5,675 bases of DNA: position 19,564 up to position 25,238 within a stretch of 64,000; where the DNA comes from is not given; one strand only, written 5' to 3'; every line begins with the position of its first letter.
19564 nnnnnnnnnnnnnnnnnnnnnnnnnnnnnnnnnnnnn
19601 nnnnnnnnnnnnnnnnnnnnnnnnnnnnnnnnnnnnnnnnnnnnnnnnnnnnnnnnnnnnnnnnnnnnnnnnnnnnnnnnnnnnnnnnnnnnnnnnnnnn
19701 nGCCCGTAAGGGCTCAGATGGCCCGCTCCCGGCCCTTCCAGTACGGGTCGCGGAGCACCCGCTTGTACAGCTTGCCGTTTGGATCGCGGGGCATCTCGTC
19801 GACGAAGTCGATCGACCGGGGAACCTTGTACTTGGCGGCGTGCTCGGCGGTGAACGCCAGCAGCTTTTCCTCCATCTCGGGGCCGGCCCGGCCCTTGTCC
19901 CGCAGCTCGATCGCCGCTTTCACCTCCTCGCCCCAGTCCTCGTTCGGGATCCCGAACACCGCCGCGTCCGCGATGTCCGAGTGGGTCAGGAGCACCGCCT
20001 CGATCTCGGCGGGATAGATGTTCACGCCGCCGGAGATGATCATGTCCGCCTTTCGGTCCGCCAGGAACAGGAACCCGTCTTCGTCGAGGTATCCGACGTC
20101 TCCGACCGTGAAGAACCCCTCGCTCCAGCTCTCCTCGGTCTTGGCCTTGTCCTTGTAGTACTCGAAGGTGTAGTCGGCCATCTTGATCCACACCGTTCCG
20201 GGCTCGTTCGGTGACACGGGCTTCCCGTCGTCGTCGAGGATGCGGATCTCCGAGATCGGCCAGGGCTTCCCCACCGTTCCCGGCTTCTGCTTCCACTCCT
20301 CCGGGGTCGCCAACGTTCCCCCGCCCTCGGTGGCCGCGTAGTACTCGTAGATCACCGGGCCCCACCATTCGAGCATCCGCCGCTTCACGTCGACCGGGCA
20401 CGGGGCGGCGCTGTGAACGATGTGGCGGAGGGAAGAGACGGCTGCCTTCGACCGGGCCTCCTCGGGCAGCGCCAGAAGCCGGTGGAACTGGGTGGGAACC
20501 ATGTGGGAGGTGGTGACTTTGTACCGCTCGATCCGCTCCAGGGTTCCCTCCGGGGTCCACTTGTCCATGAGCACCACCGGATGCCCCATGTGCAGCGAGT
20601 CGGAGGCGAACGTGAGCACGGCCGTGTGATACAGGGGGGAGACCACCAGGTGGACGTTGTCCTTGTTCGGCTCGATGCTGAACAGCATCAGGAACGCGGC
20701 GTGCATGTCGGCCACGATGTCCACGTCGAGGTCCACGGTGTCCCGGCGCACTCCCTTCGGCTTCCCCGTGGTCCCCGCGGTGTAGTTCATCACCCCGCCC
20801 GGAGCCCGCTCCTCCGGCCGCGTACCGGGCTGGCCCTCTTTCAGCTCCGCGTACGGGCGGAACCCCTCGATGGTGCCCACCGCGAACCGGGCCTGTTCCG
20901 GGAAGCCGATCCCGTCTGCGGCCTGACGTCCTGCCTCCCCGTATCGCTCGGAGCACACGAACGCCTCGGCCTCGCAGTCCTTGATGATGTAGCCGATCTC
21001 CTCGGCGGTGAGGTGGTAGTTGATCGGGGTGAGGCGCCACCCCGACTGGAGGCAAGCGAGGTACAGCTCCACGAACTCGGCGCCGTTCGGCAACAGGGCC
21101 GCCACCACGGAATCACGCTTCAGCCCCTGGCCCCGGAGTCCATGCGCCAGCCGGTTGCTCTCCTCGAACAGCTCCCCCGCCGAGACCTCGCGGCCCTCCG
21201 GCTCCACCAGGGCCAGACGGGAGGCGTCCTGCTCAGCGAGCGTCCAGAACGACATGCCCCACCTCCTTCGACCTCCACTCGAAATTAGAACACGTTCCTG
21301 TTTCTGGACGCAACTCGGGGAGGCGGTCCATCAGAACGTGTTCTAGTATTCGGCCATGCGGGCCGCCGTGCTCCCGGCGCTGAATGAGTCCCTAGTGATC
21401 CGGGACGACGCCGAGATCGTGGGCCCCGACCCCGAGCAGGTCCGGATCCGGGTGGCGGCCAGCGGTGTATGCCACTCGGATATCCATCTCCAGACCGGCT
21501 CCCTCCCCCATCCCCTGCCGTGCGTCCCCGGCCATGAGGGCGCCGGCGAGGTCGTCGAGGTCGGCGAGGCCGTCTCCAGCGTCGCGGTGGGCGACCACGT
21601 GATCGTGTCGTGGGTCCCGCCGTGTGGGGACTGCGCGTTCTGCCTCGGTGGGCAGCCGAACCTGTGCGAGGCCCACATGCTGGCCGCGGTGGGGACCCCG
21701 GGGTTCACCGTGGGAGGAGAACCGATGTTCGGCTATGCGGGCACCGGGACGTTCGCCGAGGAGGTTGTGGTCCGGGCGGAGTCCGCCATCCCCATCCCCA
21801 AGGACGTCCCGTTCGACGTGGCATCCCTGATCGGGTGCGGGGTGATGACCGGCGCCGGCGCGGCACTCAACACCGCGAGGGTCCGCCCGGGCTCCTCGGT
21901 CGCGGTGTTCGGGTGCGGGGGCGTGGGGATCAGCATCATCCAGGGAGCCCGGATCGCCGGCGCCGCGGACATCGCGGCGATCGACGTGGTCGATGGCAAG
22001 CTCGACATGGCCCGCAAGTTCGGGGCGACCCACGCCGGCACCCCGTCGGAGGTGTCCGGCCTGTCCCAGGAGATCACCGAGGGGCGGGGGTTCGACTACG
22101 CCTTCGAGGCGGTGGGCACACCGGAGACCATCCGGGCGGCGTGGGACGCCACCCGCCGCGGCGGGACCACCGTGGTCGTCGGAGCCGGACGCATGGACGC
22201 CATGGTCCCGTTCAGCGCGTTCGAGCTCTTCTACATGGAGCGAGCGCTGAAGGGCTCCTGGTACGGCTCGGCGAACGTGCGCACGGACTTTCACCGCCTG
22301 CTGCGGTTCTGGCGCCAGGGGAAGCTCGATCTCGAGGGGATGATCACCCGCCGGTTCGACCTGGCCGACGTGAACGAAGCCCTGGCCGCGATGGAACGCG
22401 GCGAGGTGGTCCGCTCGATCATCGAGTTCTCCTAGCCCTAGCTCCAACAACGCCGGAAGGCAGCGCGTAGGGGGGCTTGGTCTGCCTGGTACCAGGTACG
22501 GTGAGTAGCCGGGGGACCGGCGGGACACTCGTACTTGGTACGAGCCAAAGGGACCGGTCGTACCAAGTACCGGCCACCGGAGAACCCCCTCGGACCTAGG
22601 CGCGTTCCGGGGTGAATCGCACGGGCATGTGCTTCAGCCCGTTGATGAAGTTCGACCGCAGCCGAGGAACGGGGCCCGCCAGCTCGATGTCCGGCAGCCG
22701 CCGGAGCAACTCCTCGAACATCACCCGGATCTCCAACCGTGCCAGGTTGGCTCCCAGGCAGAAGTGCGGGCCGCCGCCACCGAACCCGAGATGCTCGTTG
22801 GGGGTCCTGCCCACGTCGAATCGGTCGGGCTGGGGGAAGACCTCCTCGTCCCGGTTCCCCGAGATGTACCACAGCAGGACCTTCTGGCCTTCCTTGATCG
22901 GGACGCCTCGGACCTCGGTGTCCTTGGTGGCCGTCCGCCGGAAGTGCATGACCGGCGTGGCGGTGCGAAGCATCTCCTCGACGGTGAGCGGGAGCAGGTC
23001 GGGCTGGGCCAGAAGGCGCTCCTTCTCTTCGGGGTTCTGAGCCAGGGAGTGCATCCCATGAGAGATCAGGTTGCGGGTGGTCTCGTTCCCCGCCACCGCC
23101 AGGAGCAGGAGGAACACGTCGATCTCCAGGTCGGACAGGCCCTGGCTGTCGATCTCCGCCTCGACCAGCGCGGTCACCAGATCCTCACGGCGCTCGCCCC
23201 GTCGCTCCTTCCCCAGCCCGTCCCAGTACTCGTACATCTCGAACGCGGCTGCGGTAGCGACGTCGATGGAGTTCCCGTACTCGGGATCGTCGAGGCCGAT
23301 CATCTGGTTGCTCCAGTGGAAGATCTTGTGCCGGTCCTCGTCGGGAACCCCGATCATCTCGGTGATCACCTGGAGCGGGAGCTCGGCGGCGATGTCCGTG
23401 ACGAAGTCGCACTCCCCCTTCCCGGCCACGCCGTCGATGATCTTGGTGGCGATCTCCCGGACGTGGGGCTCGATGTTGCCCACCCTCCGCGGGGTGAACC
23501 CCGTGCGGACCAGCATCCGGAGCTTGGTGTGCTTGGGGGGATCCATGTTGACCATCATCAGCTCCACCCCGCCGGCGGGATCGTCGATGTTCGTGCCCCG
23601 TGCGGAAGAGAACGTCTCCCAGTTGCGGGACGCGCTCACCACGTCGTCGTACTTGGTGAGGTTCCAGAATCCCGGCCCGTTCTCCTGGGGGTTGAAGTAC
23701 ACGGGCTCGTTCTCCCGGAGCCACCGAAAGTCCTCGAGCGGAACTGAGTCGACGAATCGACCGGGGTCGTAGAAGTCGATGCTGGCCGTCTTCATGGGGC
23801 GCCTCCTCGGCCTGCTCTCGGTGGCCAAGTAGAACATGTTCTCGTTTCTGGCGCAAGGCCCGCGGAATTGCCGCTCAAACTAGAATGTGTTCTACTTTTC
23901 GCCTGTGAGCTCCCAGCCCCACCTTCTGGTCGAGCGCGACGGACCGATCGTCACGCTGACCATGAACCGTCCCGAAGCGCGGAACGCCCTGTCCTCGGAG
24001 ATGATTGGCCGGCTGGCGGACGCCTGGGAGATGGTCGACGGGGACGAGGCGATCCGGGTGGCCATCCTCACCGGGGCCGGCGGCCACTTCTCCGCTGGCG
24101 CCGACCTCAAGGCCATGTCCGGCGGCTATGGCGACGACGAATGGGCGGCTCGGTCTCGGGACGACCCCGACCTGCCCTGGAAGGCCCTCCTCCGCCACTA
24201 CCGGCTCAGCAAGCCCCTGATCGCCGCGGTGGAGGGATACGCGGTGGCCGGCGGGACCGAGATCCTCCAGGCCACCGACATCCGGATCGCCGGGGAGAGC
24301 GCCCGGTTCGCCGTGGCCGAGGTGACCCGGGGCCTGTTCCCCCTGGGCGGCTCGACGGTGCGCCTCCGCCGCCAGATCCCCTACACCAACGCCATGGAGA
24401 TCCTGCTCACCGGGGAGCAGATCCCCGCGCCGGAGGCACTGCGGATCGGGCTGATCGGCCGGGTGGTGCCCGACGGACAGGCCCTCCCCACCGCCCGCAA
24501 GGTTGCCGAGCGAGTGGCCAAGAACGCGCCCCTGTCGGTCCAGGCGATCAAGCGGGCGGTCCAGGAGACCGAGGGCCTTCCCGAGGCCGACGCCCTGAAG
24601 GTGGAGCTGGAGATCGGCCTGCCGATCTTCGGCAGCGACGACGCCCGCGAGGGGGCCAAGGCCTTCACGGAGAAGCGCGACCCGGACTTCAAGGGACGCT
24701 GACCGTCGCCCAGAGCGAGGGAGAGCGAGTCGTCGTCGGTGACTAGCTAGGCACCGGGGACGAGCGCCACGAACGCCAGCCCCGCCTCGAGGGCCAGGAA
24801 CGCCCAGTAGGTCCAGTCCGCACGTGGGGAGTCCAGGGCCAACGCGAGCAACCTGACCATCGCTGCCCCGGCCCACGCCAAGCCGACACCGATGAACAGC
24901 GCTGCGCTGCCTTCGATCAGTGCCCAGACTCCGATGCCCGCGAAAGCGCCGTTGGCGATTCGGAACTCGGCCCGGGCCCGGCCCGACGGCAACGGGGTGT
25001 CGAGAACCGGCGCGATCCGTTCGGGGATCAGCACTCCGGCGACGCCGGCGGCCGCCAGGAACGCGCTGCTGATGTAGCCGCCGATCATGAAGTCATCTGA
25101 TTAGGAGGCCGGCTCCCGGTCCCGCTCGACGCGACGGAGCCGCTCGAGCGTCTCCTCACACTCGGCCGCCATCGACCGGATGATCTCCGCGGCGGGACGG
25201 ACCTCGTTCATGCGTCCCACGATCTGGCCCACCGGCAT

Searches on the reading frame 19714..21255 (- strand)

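Call 9: search_protein_families(library=ncbifam, proteins=[window:19714-21255:-], max_evalue=0.001)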
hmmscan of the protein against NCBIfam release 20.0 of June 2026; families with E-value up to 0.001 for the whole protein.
window:19714-21255:- (513 aa): 107 families (the best 25 are shown)
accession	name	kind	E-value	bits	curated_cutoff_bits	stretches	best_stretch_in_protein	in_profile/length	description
NF038341.1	ligase_FadD4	exception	3.3e-143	477.7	850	1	16-503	15-502/506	fatty-acid--CoA ligase FadD4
NF009071.0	PRK12406.1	subfamily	8.3e-138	460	701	2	138-513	141-510/510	acyl-CoA synthetase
NF009929.0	PRK13390.1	equivalog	5.1e-114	381.4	951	1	13-502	13-501/501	acyl-CoA synthetase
NF004837.0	PRK06187.1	subfamily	1.7e-109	366.5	476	1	16-511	26-528/531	long-chain-fatty-acid--CoA ligase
NF006182.0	PRK08316.1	subfamily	5.9e-86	289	663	1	10-507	24-519/523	fatty acyl-CoA synthetase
NF004797.0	PRK06145.1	equivalog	1.9e-75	254.1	850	1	7-505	12-495/499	acyl-CoA synthetase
NF005702.0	PRK07514.1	subfamily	7.8e-75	252.1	558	1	8-505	14-500/506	malonyl-CoA synthase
NF002966.0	PRK03640.1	equivalog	2e-74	250.9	556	1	13-503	18-478/483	o-succinylbenzoate--CoA ligase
NF038344.1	bile_CoA_BaiB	exception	5.9e-73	246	650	1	23-500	46-497/504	bile acid--CoA ligase BaiB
NF009921.1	PRK13382.1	exception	1.6e-71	241.7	850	1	7-501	46-528/529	acyl-CoA ligase FadD12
NF052269.1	Staph_lig_FadD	equivalog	2.9e-71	240.3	650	1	7-501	10-489/499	long-chain-fatty-acid--CoA ligase FadD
NF005307.0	PRK06839.1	equivalog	3.6e-70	237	748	1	12-501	17-489/496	o-succinylbenzoate--CoA ligase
NF005863.0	PRK07798.1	subfamily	2.9e-69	234.1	543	1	12-496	19-522/540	acyl-CoA synthetase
NF005676.0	PRK07470.1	equivalog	8.8e-69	232.5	774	1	7-503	30-527/544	acyl-CoA synthetase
NF005859.1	PRK07788.1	exception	1.2e-68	232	875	1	7-503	68-556/560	long-chain-fatty-acid--CoA ligase FadD2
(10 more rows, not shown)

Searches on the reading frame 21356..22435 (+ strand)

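Call 9: search_protein_families(library=ncbifam, proteins=[window:21356-22435:+], max_evalue=0.001)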
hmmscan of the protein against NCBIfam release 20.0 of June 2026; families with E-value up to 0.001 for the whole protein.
window:21356-22435:+ (359 aa): 22 families
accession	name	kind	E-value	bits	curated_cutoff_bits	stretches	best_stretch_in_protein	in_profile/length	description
TIGR03989.1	Rxyl_3153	subfamily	9.1e-101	337.8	440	1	2-358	3-370/370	NDMA-dependent alcohol dehydrogenase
TIGR03451.1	mycoS_dep_FDH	equivalog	2.1e-84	283.4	512.9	1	19-358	19-358/358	S-(hydroxymethyl)mycothiol dehydrogenase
TIGR02818.1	adh_III_F_hyde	equivalog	1.4e-80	271.2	543.95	1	2-358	3-368/368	S-(hydroxymethyl)glutathione dehydrogenase/class III alcohol dehydrogenase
NF041097.1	keto_inos_dh_IolM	equivalog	2.3e-47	161.5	450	1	16-350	43-381/389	scyllo-inosose 3-dehydrogenase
NF006940.0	PRK09422.1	equivalog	4.6e-40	137.6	344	1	1-358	1-335/338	alcohol dehydrogenase AdhP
TIGR00692.1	tdh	equivalog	9.1e-40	136.7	458.35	1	18-355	15-337/340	L-threonine 3-dehydrogenase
TIGR03366.1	HpnZ_proposed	hypoth_equivalog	8e-39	133.7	328.1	1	27-278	6-255/315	putative phosphonate catabolism associated alcohol dehydrogenase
NF003808.0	PRK05396.1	equivalog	1.1e-38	133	380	1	18-357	17-339/341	L-threonine 3-dehydrogenase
NF010344.0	PRK13771.1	subfamily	2.1e-36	125.6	349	1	1-350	1-324/334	putative alcohol dehydrogenase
NF047908.1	AldhRedAhr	equivalog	3.2e-36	124.9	470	1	25-351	27-327/335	NADPH-dependent aldehyde reductase Ahr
NF007375.0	PRK09880.1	equivalog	1.4e-33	116.2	469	1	26-345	27-329/344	L-idonate 5-dehydrogenase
NF007642.0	PRK10309.1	equivalog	9.6e-30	104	550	1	25-349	24-336/347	galactitol-1-phosphate 5-dehydrogenase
TIGR03201.1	dearomat_had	equivalog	2.1e-29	102.7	338.65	1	15-356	12-346/349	6-hydroxycyclohex-1-ene-1-carbonyl-CoA dehydrogenase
NF007489.0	PRK10083.1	equivalog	3e-29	102.1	376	1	11-349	10-326/339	Zn-dependent oxidoreductase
NF041172.1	AcrlCoa_red_Thmprot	equivalog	1.1e-26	93.5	500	1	1-350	1-325/334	acryloyl-CoA reductase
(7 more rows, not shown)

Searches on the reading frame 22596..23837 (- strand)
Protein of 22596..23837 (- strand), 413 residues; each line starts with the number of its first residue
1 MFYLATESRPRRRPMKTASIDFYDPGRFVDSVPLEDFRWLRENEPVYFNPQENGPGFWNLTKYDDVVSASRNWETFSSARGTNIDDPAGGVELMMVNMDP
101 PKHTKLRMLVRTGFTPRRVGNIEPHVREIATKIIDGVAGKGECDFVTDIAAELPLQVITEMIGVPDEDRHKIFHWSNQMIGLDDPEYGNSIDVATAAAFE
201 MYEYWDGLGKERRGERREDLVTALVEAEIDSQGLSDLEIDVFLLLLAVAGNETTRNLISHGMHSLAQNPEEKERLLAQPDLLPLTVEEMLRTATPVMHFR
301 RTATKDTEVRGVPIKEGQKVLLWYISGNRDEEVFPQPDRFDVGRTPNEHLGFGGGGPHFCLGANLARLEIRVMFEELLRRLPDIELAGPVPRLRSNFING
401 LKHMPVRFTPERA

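Call 9: search_protein_families(library=ncbifam, proteins=[window:22596-23837:-], max_evalue=0.001)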
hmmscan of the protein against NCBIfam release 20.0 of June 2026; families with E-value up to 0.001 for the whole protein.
window:22596-23837:- (413 aa): 9 families
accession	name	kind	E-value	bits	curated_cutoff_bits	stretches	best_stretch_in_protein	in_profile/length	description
NF041802.1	P450_SolI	exception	1.7e-62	211.3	850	2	95-406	109-420/424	solanimycin biosynthesis cytochrome P450 SolI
NF041177.1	Cyp119_Thmprot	equivalog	2.2e-61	207.7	680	1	37-408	5-366/368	cytochrome P450 Cyp119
NF045816.1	PentlenlactSyn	equivalog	2.3e-43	148.4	700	1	98-408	86-396/396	pentalenolactone synthase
TIGR04538.1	P450_cycloAA_1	subfamily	4e-43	147.7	500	1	33-387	11-372/395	cytochrome P450, cyclodipeptide synthase-associated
TIGR04458.1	CYP450_TxtE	equivalog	2.6e-42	144.9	500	1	94-389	83-383/403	4-nitrotryptophan synthase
TIGR04515.1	P450_rel_GT_act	subfamily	1.7e-38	133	343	1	96-406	93-385/386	P450-derived glycosyltransferase activator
NF050147.1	aminopyruv_ApyO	equivalog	1.6e-12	46.8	525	1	231-388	225-399/444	RiPP biosynthesis cytochrome P450 ApyO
NF045812.1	PentlenOxigase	equivalog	2.4e-09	36.6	800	1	212-369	214-397/444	pentalenene oxygenase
NF051859.1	AlbFlvMonOxTrpSyn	equivalog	2.5e-06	26.4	700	1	201-278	219-299/457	bifunctional albaflavenone monooxygenase/terpene synthase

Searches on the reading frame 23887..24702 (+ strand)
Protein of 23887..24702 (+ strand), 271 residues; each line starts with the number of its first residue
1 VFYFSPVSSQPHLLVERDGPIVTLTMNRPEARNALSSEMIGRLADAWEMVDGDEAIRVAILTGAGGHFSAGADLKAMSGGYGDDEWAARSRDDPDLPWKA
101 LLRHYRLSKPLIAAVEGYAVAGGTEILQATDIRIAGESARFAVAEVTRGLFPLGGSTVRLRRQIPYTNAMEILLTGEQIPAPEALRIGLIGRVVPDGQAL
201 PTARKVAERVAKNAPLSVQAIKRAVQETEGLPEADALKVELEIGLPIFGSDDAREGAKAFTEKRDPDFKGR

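Call 9: search_protein_families(library=ncbifam, proteins=[window:23887-24702:+], max_evalue=0.001)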
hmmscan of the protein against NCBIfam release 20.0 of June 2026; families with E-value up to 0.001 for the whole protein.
window:23887-24702:+ (271 aa): 72 families (the best 25 are shown)
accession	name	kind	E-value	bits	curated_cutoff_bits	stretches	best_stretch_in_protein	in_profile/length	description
NF005864.0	PRK07799.1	equivalog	1.5e-116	388.2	316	1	8-271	5-266/266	crotonase/enoyl-CoA hydratase family protein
NF051848.1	EnCoAHydtEchA19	equivalog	1e-109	366.1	400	1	12-271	1-258/258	enoyl-CoA hydratase EchA19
NF006100.0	PRK08252.1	subfamily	9.3e-76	254.8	282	1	11-271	3-254/254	crotonase/enoyl-CoA hydratase family protein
NF005126.0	PRK06563.1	subfamily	9.5e-68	228.4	261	1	10-271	6-263/263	crotonase/enoyl-CoA hydratase family protein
NF006007.0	PRK08138.1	subfamily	5.6e-61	206.2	355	1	19-271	16-261/261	enoyl-CoA hydratase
NF042430.2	EnCoAhydt_DpgD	equivalog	5.5e-60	203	400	1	16-270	2-257/258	enoyl-CoA-hydratase DpgD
NF006108.0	PRK08259.1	equivalog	1.6e-58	198.3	273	1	12-262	4-246/256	crotonase/enoyl-CoA hydratase family protein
NF007239.0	PRK09674.1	equivalog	2.9e-57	194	371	1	11-271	4-257/257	2,3-dehydroadipyl-CoA hydratase PaaF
NF004475.0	PRK05809.1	subfamily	1.7e-52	178.5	394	1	13-271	6-260/260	short-chain-enoyl-CoA hydratase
NF004840.0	PRK06190.1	equivalog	3.2e-52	177.7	253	1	10-243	3-231/260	enoyl-CoA hydratase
NF006008.0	PRK08139.1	equivalog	6.4e-52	176.7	313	1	8-270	8-265/266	enoyl-CoA hydratase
NF004517.0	PRK05862.1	equivalog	9.6e-52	176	396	1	11-270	4-256/257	enoyl-CoA hydratase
NF004634.0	PRK05980.1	equivalog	2e-51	174.9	375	1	14-270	6-262/263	crotonase/enoyl-CoA hydratase family protein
NF006699.0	PRK09245.1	subfamily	6.7e-51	173.1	354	1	11-271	3-266/266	crotonase/enoyl-CoA hydratase family protein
NF046063.1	oxepin_alt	equivalog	2.5e-50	171.3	300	1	13-267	2-254/254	oxepin-CoA hydrolase, alternative type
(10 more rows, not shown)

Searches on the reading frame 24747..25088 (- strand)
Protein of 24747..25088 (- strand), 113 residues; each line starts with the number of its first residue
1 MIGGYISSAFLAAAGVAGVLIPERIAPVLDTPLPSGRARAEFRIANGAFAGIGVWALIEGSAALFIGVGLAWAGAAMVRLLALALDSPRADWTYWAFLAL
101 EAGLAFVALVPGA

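Call 9: search_protein_families(library=ncbifam, proteins=[window:24747-25088:-], max_evalue=0.001)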
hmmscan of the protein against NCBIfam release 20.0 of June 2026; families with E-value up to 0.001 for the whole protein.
window:24747-25088:- (113 aa): 1 family
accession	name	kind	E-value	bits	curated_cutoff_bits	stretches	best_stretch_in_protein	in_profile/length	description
NF051484.1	AGROH133_08824_fam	exception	2.2e-06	27.9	120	1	5-110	15-122/126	AGROH133_08824 family phage infection protein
